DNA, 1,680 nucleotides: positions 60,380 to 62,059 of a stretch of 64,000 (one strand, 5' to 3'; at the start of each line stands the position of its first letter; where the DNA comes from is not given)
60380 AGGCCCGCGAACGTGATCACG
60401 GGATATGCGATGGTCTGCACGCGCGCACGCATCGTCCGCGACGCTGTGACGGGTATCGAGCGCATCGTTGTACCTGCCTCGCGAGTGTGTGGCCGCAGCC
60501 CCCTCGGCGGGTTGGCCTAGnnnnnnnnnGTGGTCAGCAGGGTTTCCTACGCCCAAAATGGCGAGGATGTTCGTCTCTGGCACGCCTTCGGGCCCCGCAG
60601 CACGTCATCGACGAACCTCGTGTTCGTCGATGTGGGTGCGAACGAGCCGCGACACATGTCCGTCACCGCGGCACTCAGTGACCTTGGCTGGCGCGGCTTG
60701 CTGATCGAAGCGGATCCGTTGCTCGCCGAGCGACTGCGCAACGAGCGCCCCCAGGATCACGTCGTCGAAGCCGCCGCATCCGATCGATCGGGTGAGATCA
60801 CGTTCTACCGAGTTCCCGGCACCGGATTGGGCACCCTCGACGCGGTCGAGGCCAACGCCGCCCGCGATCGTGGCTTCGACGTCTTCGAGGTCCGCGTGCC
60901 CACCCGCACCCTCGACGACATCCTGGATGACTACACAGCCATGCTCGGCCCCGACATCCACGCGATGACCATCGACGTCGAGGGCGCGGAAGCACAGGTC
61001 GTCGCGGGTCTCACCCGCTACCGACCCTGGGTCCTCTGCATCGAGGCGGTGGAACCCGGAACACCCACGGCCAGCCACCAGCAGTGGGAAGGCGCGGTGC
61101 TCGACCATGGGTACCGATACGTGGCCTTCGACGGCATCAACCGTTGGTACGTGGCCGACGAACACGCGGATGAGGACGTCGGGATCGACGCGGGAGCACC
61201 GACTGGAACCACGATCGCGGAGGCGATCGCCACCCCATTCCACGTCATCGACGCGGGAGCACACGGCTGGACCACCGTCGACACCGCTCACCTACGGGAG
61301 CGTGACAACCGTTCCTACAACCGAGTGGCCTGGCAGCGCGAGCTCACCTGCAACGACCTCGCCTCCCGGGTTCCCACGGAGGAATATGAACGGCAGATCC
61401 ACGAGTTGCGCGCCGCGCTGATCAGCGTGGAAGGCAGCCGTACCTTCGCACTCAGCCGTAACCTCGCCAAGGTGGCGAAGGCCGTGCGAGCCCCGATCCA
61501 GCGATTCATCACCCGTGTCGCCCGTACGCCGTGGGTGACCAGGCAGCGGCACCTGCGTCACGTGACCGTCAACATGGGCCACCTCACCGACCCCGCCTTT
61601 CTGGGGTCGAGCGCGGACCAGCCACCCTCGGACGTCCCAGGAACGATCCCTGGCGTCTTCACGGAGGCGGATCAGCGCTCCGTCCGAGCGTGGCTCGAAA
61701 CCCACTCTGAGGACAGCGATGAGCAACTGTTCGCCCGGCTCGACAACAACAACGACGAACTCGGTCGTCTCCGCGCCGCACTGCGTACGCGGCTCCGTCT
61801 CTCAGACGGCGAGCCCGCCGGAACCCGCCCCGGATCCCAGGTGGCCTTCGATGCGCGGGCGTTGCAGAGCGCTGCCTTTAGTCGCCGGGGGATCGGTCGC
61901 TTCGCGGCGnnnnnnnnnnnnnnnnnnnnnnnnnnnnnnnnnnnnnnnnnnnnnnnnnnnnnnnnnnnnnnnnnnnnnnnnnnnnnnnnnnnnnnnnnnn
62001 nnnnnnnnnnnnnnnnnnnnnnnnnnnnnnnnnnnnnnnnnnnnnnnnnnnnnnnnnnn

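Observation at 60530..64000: Unlisted >1157-codon ORF fusing an FkbM methyltransferase to two GT4 glycosyltransferase modules (candidate cap-and-polymerise enzyme)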

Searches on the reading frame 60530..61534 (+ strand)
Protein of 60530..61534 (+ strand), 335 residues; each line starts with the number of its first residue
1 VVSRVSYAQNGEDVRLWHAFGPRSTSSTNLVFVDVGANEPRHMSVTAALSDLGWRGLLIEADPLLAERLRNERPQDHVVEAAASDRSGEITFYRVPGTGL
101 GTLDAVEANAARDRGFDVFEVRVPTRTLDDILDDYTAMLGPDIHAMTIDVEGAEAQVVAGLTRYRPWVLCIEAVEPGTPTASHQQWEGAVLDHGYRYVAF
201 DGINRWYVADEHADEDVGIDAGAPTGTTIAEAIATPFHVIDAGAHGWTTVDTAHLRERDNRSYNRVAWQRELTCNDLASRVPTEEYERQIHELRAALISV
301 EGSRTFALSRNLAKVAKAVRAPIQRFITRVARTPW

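Call 60: search_protein_representatives(protein=window:60530-61534:+)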
Query: 335 residues. Proteins with E-value up to 0.001 (for the whole library): 12163; up to 1e-10: 6066; up to 1e-30: 1901. The best 150 are listed.
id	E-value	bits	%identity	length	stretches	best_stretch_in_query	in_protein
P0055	1.9e-100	352.7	56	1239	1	2-325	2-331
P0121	7.8e-88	311.2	57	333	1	5-329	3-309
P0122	1.4e-78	280.8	30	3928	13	8-158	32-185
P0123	3.9e-71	256.3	48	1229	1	15-317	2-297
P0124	1.9e-57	211.3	63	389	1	123-326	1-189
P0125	4.3e-55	203.6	46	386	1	3-325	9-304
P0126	3.9e-52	193.9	50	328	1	3-215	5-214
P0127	1.6e-51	191.9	62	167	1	3-162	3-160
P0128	5.7e-51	190.1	50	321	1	5-226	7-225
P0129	1.1e-50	189.1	50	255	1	82-322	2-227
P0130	2.3e-50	188.1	48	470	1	3-273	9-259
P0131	3.2e-50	187.6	51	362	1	6-214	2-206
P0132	5.9e-50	186.7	50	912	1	5-224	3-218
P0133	1.8e-49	185.1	47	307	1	5-214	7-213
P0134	1.5e-48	182.1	47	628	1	5-226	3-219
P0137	4.2e-48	180.6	44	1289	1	5-299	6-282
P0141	3.6e-47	177.6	46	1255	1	3-223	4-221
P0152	7.0e-46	173.3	43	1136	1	3-237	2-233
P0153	1.1e-45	172.7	44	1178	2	4-214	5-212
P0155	1.5e-45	172.2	47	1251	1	5-222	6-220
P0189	1.1e-43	166.1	44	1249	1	5-213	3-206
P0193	1.7e-43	165.5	45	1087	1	4-214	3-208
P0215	7.5e-43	163.4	44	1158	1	3-217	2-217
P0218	8.2e-43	163.3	43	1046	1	3-238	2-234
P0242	2.6e-42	161.6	45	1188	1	5-222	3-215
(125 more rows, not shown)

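Call 61: search_protein_families(library=pfam, proteins=[P0137, P0141, P0152, P0153, P0189, P0193, P0215, P0218], max_evalue=0.0001)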
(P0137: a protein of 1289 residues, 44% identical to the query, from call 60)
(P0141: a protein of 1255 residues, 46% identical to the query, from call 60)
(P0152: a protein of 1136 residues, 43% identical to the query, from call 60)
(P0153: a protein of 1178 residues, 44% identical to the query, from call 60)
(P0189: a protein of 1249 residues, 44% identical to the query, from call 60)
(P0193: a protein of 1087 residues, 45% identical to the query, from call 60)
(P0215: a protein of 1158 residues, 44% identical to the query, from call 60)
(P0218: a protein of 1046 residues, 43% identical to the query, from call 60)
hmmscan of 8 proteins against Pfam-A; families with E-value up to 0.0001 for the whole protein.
P0137 (1289 aa): 3 families
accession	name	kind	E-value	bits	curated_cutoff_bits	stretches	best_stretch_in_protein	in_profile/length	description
PF05050.19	Methyltransf_21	-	3.8e-23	82.9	22.7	1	31-195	1-173/173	Methyltransferase FkbM domain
PF13692.12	Glyco_trans_1_4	-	5.3e-20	72.6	27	2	761-866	34-138/142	Glycosyl transferases group 1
PF00534.26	Glycos_transf_1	-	1.7e-13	50.9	26.4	1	787-867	73-155/172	Glycosyl transferases group 1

P0141 (1255 aa): 4 families
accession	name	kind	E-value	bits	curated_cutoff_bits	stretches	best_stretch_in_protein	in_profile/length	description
PF05050.19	Methyltransf_21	-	3e-28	99.5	22.7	1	31-194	1-172/173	Methyltransferase FkbM domain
PF13692.12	Glyco_trans_1_4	-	1.5e-27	97.1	27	2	728-837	34-142/142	Glycosyl transferases group 1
PF00534.26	Glycos_transf_1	-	6e-23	81.7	26.4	2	732-838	52-159/172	Glycosyl transferases group 1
PF20706.3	GT4-conflict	-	2.4e-12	47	26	1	728-856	233-362/385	Family 4 Glycosyltransferase in conflict systems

P0152 (1136 aa): 2 families
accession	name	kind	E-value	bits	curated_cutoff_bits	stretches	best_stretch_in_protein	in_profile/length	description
PF05050.19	Methyltransf_21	-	6.1e-30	105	22.7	1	29-189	1-171/173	Methyltransferase FkbM domain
PF13946.11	DUF4214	-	3.4e-07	30.7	23.2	1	944-996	17-70/72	Domain of unknown function (DUF4214)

P0153 (1178 aa): 5 families
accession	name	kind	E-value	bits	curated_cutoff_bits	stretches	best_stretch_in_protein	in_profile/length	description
PF05050.19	Methyltransf_21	-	2.2e-46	158.6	22.7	2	31-193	1-171/173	Methyltransferase FkbM domain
PF00534.26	Glycos_transf_1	-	3.2e-26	92.3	26.4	1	699-859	11-171/172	Glycosyl transferases group 1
PF13692.12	Glyco_trans_1_4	-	3.9e-22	79.5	27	1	704-845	2-141/142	Glycosyl transferases group 1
PF20706.3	GT4-conflict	-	1.8e-08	34.2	26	1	700-811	194-311/385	Family 4 Glycosyltransferase in conflict systems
PF13524.12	Glyco_trans_1_2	-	4.7e-05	23.8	25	0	736-865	16-133/144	Glycosyl transferase-like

P0189 (1249 aa): 3 families
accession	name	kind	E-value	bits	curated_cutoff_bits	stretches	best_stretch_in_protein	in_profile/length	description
PF05050.19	Methyltransf_21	-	1.4e-27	97.4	22.7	1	28-190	1-173/173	Methyltransferase FkbM domain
PF00535.33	Glycos_transf_2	-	1.2e-12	48.5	23.3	1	982-1098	1-120/168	Glycosyl transferase family 2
PF13946.11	DUF4214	-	4.9e-08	33.4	23.2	1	558-610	17-70/72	Domain of unknown function (DUF4214)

P0193 (1087 aa): 2 families
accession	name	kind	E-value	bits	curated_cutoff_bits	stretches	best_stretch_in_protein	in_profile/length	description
PF05050.19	Methyltransf_21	-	3.9e-28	99.2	22.7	1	29-191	1-173/173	Methyltransferase FkbM domain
PF13946.11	DUF4214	-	2.1e-11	44.2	23.2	1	901-949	21-70/72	Domain of unknown function (DUF4214)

P0215 (1158 aa): 2 families
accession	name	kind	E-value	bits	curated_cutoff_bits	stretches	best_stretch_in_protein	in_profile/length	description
PF05050.19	Methyltransf_21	-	1.1e-28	100.9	22.7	1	29-195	1-171/173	Methyltransferase FkbM domain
PF13946.11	DUF4214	-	6.3e-08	33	23.2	1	981-1028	19-67/72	Domain of unknown function (DUF4214)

P0218 (1046 aa): 2 families
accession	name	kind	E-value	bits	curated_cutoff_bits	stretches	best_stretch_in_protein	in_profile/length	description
PF05050.19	Methyltransf_21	-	8.5e-28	98.1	22.7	1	29-190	1-172/173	Methyltransferase FkbM domain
PF13946.11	DUF4214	-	1.6e-09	38.1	23.2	1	859-909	18-69/72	Domain of unknown function (DUF4214)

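Call 62: list_cluster_members(proteins=[P0137, P0141, P0152, P0153, P0155, P0189, P0193, P0215, P0218, P0242])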
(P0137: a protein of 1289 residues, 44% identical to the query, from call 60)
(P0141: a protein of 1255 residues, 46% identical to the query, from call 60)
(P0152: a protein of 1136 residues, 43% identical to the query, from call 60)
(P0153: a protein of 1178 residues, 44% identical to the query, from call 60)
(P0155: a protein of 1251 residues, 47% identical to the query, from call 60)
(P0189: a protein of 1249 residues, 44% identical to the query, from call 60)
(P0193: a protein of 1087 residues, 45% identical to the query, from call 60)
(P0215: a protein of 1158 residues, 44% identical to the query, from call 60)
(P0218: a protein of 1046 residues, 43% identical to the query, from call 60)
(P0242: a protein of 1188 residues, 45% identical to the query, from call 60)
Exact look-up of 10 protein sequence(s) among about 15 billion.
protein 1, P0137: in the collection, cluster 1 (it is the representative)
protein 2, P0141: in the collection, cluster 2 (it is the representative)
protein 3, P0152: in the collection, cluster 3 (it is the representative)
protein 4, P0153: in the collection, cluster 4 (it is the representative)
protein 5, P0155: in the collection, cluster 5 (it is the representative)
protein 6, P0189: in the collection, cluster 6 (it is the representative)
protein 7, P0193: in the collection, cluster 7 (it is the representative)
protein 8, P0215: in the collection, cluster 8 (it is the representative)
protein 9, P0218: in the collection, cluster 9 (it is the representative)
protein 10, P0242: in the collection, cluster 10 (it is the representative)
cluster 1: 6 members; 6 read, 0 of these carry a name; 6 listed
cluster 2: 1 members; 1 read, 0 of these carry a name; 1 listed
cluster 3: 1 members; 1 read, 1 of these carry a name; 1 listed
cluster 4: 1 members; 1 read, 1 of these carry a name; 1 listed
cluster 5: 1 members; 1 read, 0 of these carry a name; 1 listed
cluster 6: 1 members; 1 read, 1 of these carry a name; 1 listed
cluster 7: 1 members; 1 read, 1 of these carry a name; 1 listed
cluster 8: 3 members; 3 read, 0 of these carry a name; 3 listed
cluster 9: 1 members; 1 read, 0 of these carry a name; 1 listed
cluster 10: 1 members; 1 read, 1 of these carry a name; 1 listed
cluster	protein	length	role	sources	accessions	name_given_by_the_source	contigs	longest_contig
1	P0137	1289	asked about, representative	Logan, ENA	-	-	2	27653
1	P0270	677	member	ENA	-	-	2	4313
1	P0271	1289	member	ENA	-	-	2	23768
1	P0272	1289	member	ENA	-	-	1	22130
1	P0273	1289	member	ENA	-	-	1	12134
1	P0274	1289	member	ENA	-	-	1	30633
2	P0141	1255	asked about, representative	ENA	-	-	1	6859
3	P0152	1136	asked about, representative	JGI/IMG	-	FkbM family methyltransferase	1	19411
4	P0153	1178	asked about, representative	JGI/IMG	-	FkbM family methyltransferase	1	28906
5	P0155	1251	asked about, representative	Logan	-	-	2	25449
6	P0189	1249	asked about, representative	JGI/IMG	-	FkbM family methyltransferase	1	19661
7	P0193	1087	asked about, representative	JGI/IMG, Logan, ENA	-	FkbM family methyltransferase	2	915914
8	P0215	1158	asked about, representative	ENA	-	-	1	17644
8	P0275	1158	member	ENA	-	-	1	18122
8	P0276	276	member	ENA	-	-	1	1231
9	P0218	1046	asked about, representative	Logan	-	-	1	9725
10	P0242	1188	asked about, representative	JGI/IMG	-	FkbM family methyltransferase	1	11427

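Call 89: find_encoding_contigs(protein=P0137, flank=8000, max_places=2)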
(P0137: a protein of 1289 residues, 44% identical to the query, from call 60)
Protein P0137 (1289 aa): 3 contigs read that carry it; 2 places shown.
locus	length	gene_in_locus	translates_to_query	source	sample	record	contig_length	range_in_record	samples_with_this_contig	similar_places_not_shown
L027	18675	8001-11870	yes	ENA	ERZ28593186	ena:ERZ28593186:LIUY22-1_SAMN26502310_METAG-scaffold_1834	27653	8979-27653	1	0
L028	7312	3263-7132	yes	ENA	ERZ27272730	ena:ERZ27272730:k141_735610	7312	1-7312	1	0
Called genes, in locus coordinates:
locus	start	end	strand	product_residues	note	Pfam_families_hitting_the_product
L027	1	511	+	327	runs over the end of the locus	PF00535:Glycos_transf_2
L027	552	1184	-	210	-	PF00753:Lactamase_B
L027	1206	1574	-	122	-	PF14534:DUF4440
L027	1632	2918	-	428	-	PF14690:Zn_ribbon_ISL3 (weak), PF13542:HTH_Tnp_ISL3 (faint), PF01610:DDE_Tnp_ISL3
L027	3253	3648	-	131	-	PF01850:PIN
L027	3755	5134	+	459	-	PF02771:Acyl-CoA_dh_N, PF02770:Acyl-CoA_dh_M, PF00441:Acyl-CoA_dh_1, PF08028:Acyl-CoA_dh_2 (weak)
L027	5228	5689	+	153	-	-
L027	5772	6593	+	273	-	PF11716:MDMPI_N, PF12867:DinB_2, PF07398:MDMPI_C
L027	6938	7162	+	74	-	-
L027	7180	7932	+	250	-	PF00561:Abhydrolase_1, PF12146:Hydrolase_4, PF12697:Abhydrolase_6, PF00326:Peptidase_S9 (weak), PF01738:DLH (faint)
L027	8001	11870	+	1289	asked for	PF05050:Methyltransf_21, PF13692:Glyco_trans_1_4, PF00534:Glycos_transf_1, PF13692:Glyco_trans_1_4 (weak)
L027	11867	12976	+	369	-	PF20706:GT4-conflict, PF00534:Glycos_transf_1, PF13692:Glyco_trans_1_4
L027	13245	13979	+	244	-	PF13489:Methyltransf_23, PF13847:Methyltransf_31 (weak), PF08241:Methyltransf_11, PF08242:Methyltransf_12, PF13649:Methyltransf_25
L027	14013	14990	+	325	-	PF00535:Glycos_transf_2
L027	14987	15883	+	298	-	PF01370:Epimerase, PF16363:GDP_Man_Dehyd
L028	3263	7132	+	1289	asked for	PF05050:Methyltransf_21, PF13692:Glyco_trans_1_4, PF00534:Glycos_transf_1, PF13692:Glyco_trans_1_4 (weak)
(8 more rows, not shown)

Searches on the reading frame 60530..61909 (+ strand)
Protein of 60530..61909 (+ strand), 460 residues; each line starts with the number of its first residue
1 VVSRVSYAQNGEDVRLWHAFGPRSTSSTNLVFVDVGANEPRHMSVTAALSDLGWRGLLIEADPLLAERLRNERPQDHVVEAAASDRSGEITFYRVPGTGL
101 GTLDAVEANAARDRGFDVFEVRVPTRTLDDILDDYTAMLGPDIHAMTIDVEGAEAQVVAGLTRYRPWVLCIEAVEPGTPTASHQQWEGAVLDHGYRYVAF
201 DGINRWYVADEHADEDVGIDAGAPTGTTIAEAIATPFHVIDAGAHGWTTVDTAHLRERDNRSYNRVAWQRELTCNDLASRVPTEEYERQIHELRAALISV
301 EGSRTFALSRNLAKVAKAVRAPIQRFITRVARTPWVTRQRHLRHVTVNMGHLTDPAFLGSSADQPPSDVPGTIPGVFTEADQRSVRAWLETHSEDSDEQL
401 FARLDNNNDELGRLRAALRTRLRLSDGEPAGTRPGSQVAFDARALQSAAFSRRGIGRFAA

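Call 34: predict_structure(alignment_id=A2)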
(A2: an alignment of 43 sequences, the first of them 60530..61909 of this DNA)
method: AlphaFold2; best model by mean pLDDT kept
length: 460 residues; sequences in the alignment: 43
mean_pLDDT: 78.3   pTM: 0.61
mean pLDDT of the five models: 78.3, 76.8, 76.1, 75.3, 75.1
residues with pLDDT >= 90: 175; 70-90: 137; 50-70: 101; < 50: 47
segments of 3 or more residues with pLDDT < 50: 352-363, 430-460
pLDDT, mean of each block of 10 residues (from residue 1): 79 92 74 90 87 94 93 94 97 85 89 92 98 96 96 93 98 84 95 97 94 95 93 86 81 77 68 69 69 67 56 60 68 68 65 47 62 79 89 62 53 72 70 46 44 37
secondary structure, 60 per line:
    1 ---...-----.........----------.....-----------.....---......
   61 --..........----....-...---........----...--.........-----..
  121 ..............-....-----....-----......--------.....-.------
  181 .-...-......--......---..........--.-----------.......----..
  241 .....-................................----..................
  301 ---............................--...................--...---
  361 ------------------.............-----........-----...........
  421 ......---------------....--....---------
elements in order: E4-6 H12-20 E31-35 H47-51 E55-60 H63-72 E77-80 E82-84 E88-95 E100-102 H105-113 E119-127 H128-134 H136-139 E145-148 H154-159 E168-172 H187-192 E195-200 E204-209 H210-213 H229-234 H239-245 E247-249 H250-278 H283-300 H304-331 H334-352 H379-391 H397-404 H410-426 H442-445 H448-451

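Call 37: fold_search(model_id=the predicted structure, library=pdb)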
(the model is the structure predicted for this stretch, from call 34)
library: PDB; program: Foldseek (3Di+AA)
matches with E <= 10: 1850; with E <= 0.001: 17
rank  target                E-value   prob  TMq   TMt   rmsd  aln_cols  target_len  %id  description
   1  3cgg_A                7.1e-05  1.00  0.24  0.54   5.2       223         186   12  Crystal structure of TehB-like SAM-dependent methyltransferase (NP_600671.1) from Corynebacterium glutamicum ATCC 1303 (released 2008-03-18)
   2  4e33                  1.0e-04  1.00  0.26  0.29  15.3       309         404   11  X-ray Structure of the C-3'-Methyltransferase TcaB9 in Complex with S-Adenosyl-L-Homocysteine and Reduced dTDP-Sugar Sub (released 2012-04-25)
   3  5t6b_D                1.1e-04  1.00  0.22  0.25  18.9       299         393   14  X-ray structure of the KijD1 C3-methyltransfeerase, converted to monomeric form (released 2016-09-14)
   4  3cgg_B                1.8e-04  1.00  0.23  0.52   6.2       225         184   12  Crystal structure of TehB-like SAM-dependent methyltransferase (NP_600671.1) from Corynebacterium glutamicum ATCC 1303 (released 2008-03-18)
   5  3e05_D                2.1e-04  1.00  0.24  0.53   7.5       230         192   14  CRYSTAL STRUCTURE OF Precorrin-6y C5,15-methyltransferase FROM Geobacter metallireducens GS-15 (released 2008-08-12)
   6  3e05_A                2.5e-04  1.00  0.23  0.51   6.9       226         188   16  CRYSTAL STRUCTURE OF Precorrin-6y C5,15-methyltransferase FROM Geobacter metallireducens GS-15 (released 2008-08-12)
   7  1fbn                  3.0e-04  1.00  0.25  0.46   4.2       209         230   10  CRYSTAL STRUCTURE OF A FIBRILLARIN HOMOLOGUE FROM METHANOCOCCUS JANNASCHII, A HYPERTHERMOPHILE, AT 1.6 A (released 2000-04-26)
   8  3cjt_C                4.0e-04  1.00  0.22  0.37   9.6       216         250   13  Ribosomal protein L11 methyltransferase (PrmA) in complex with dimethylated ribosomal protein L11 (released 2008-05-20)
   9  6g80_B                4.2e-04  1.00  0.23  0.42  11.6       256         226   16  Structure of Mycobacterium hassiacum MeT1 from orthorhombic crystals. (released 2019-01-16)
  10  9m5x                  4.2e-04  1.00  0.22  0.11  13.5       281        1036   12  Cryo-EM structure of Arabidopsis thaliana MET1 (released 2025-08-20)
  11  4rv9                  5.3e-04  1.00  0.24  0.26   6.7       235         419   14  Crystal structure of MtmC in complex with SAH (released 2015-02-04)
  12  3cjq_A                6.3e-04  1.00  0.22  0.37   9.5       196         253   12  Ribosomal protein L11 methyltransferase (PrmA) in complex with dimethylated ribosomal protein L11 in space group P2121 (released 2008-05-20)
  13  3e05_F                7.1e-04  1.00  0.25  0.56   5.9       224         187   15  CRYSTAL STRUCTURE OF Precorrin-6y C5,15-methyltransferase FROM Geobacter metallireducens GS-15 (released 2008-08-12)
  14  3e05_H                7.5e-04  1.00  0.24  0.52   6.6       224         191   14  CRYSTAL STRUCTURE OF Precorrin-6y C5,15-methyltransferase FROM Geobacter metallireducens GS-15 (released 2008-08-12)
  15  4rvd                  7.5e-04  1.00  0.25  0.28  10.5       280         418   14  Crystal structure of MtmC in complex with SAM (released 2015-01-28)
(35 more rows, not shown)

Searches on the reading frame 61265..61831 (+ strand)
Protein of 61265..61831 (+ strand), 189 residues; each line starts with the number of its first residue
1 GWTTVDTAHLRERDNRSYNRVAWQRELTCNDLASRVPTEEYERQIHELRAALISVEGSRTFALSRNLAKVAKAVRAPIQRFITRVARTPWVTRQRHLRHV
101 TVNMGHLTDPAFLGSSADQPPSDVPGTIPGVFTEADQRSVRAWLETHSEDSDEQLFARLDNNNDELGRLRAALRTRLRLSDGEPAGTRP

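Call 64: search_protein_families(library=pfam, proteins=[window:61265-61831:+], max_evalue=1)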
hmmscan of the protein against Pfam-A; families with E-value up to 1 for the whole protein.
seq(189 aa): 2 families
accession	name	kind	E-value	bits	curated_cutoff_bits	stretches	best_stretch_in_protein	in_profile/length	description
PF16591.11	HBM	-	0.033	14.1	29.8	1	139-174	152-187/254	Helical bimodular sensor domain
PF21500.3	HolB_lid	-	0.54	10.6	27.1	0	171-185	19-33/40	DNA polymerase III subunit delta', AAA+ ATPase lid domain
